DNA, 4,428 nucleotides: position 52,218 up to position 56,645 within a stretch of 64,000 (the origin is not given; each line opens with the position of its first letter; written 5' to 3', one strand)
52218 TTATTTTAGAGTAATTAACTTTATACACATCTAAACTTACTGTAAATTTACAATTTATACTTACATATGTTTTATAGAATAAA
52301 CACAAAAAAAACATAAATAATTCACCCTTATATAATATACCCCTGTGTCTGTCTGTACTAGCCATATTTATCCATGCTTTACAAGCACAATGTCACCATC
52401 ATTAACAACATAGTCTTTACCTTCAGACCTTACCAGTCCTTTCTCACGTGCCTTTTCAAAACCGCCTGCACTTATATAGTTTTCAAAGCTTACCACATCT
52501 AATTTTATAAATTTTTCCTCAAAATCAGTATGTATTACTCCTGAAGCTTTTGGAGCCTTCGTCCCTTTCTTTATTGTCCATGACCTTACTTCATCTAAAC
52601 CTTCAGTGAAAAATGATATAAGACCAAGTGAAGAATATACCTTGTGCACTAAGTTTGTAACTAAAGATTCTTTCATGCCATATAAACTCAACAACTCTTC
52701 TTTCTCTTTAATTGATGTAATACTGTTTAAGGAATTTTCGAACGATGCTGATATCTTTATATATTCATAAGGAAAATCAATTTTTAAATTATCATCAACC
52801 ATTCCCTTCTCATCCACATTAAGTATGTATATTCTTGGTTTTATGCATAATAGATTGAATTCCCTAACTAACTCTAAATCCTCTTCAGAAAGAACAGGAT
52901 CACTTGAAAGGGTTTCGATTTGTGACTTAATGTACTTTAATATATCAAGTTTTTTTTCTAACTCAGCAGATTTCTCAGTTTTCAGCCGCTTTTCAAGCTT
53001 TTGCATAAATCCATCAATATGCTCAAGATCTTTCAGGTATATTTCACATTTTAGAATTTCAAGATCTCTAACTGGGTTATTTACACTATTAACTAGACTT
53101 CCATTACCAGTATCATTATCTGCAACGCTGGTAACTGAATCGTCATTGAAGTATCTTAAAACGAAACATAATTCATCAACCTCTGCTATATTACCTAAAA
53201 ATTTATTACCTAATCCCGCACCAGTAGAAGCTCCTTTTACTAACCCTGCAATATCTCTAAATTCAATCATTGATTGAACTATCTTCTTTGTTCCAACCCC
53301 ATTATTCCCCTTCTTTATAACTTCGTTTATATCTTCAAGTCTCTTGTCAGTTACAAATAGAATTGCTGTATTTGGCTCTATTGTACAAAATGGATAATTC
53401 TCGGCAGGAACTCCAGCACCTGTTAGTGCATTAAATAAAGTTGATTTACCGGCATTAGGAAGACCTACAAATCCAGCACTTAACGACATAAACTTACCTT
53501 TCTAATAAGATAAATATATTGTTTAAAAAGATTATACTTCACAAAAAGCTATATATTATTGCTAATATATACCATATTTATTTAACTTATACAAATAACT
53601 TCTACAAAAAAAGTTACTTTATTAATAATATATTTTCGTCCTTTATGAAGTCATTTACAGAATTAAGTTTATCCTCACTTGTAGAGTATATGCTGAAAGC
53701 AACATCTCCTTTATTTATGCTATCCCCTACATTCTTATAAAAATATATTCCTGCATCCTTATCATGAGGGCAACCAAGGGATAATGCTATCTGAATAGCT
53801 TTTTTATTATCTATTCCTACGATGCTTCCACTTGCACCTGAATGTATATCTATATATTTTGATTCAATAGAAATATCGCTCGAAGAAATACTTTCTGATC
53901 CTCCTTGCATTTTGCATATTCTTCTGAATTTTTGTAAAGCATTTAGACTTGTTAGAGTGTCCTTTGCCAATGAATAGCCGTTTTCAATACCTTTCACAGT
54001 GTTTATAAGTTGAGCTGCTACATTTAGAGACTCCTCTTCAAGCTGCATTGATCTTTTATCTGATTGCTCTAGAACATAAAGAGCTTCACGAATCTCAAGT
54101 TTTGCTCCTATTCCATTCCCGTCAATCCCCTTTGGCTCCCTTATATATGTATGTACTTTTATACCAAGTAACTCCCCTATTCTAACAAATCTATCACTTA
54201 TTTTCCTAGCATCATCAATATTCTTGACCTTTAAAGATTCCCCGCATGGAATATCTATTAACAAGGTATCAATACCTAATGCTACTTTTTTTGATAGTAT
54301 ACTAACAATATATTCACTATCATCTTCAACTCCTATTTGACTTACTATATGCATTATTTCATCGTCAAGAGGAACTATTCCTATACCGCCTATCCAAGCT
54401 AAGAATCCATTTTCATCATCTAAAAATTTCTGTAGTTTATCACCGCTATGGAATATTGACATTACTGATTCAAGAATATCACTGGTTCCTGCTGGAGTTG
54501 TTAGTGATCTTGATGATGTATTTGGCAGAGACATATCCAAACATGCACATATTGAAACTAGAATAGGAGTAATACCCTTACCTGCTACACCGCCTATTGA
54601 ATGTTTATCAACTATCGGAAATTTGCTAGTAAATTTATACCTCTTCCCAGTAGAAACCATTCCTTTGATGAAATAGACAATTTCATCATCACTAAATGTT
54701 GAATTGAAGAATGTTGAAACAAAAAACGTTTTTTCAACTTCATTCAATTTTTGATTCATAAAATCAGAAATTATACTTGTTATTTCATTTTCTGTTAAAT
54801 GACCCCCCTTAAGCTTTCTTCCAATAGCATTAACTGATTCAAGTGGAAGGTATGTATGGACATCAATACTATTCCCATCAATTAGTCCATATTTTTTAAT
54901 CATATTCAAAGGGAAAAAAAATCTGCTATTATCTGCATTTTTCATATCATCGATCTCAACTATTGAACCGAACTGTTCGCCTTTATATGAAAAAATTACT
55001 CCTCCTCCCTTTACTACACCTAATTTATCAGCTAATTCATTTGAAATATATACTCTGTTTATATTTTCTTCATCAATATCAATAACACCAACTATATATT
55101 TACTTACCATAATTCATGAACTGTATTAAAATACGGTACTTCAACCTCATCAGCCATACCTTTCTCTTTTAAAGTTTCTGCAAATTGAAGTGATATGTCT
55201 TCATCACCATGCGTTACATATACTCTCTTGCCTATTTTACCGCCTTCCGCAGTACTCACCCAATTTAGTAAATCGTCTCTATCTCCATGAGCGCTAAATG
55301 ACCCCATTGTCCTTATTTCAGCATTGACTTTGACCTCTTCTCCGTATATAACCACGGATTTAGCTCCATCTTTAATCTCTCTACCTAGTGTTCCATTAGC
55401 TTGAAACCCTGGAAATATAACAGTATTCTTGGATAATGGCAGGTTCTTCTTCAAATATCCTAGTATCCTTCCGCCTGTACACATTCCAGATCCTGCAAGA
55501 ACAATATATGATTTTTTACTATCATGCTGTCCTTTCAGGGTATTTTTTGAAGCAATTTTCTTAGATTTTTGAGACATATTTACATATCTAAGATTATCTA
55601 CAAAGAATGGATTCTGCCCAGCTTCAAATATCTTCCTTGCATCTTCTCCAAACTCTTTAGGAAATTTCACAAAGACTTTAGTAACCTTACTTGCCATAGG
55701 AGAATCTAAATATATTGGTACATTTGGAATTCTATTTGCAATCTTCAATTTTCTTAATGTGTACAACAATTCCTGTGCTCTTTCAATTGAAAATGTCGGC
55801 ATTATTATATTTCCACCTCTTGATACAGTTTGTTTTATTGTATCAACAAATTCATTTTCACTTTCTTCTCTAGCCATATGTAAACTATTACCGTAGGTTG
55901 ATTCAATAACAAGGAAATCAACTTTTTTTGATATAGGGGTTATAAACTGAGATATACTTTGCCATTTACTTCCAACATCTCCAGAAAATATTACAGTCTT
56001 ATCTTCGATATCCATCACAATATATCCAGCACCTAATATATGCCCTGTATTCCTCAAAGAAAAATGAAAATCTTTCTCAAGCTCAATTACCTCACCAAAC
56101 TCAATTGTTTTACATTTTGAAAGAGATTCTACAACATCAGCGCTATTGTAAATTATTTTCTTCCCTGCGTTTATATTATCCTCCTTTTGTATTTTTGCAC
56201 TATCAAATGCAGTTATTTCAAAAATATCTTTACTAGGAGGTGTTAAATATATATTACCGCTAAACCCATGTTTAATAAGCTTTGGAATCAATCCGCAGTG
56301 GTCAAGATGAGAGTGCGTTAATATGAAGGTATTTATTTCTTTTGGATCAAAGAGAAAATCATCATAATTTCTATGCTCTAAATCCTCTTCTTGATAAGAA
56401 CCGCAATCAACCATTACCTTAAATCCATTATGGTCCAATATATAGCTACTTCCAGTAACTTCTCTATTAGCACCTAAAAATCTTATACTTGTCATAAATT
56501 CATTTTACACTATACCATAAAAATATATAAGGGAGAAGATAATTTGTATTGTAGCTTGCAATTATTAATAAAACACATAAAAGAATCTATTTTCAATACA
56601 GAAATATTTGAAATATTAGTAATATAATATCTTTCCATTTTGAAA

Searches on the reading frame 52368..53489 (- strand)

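Call 47: search_protein_families(library=pfam, proteins=[window:52368-53489:-], max_evalue=0.001)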
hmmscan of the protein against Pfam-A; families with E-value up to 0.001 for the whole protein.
window:52368-53489:- (373 aa): 3 families
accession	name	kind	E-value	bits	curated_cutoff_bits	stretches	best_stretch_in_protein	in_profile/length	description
PF06071.19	YchF-GTPase_C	-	2.9e-32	111.1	27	1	290-371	1-82/84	Protein of unknown function (DUF933)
PF01926.29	MMR_HSR1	-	2.7e-17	63.3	21.9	1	5-114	2-85/113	50S ribosome-binding GTPase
PF02421.24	FeoB_N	-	2.9e-07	30.6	27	1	7-49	5-47/156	Ferrous iron transport protein B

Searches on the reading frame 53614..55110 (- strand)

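Call 25: search_protein_families(library=ncbifam, proteins=[window:53614-55110:-], max_evalue=0.00001)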
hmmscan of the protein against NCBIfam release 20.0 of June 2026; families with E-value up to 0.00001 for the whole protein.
window:53614-55110:- (498 aa): 7 families
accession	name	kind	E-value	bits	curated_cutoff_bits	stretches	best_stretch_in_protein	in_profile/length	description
NF003338.0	PRK04350.1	subfamily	2e-106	356.3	434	1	7-493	5-490/502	thymidine phosphorylase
TIGR03327.1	AMP_phos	equivalog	1.2e-103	347.4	535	1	7-496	4-491/500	AMP phosphorylase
TIGR02645.1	ARCH_P_rylase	hypoth_equivalog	3.3e-101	339.1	434.6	1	9-484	5-478/493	putative thymidine phosphorylase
TIGR02644.1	Y_phosphoryl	subfamily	2e-56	191.5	409.05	1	94-491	3-412/417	pyrimidine-nucleoside phosphorylase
NF004490.0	PRK05820.1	equivalog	4.6e-43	147.5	269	1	93-490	6-417/439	thymidine phosphorylase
NF004747.0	PRK06078.1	equivalog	1.4e-42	145.8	559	1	92-490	3-413/434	pyrimidine-nucleoside phosphorylase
TIGR02643.1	T_phosphoryl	equivalog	6.1e-28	97.9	570.7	1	96-487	7-414/437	thymidine phosphorylase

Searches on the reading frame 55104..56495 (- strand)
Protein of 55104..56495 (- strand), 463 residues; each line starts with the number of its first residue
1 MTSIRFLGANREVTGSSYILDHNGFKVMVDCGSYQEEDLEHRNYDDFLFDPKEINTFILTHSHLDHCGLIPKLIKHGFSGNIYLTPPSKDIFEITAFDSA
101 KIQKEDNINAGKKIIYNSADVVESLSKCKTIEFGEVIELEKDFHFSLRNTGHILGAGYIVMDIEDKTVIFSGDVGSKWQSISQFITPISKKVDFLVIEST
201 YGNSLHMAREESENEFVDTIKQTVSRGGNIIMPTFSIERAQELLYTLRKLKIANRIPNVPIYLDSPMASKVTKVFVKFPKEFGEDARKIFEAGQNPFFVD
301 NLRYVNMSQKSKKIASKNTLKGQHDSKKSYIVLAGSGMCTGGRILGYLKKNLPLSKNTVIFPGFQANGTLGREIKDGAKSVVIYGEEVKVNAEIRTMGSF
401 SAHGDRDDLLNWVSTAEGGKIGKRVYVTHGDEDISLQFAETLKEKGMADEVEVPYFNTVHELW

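Call 25: search_protein_families(library=ncbifam, proteins=[window:55104-56495:-], max_evalue=0.00001)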
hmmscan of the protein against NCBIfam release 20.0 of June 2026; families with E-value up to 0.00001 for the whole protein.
window:55104-56495:- (463 aa): 4 families
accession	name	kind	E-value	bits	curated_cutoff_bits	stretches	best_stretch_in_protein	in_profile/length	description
NF045584.1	cas14_MBL_CASP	equivalog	7.1e-120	401.2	800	1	4-443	3-425/612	type VII CRISPR-associated protein Cas14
TIGR03675.1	arCOG00543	equivalog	6.2e-96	322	580.2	1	4-449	177-618/631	beta-CASP ribonuclease aCPSF1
TIGR04122.1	Xnuc_lig_assoc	equivalog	3.1e-16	59.1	325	1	127-253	63-187/326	ligase-associated DNA damage response exonuclease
TIGR02651.1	RNase_Z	equivalog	5.3e-06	25.7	292.95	0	16-78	19-77/302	ribonuclease Z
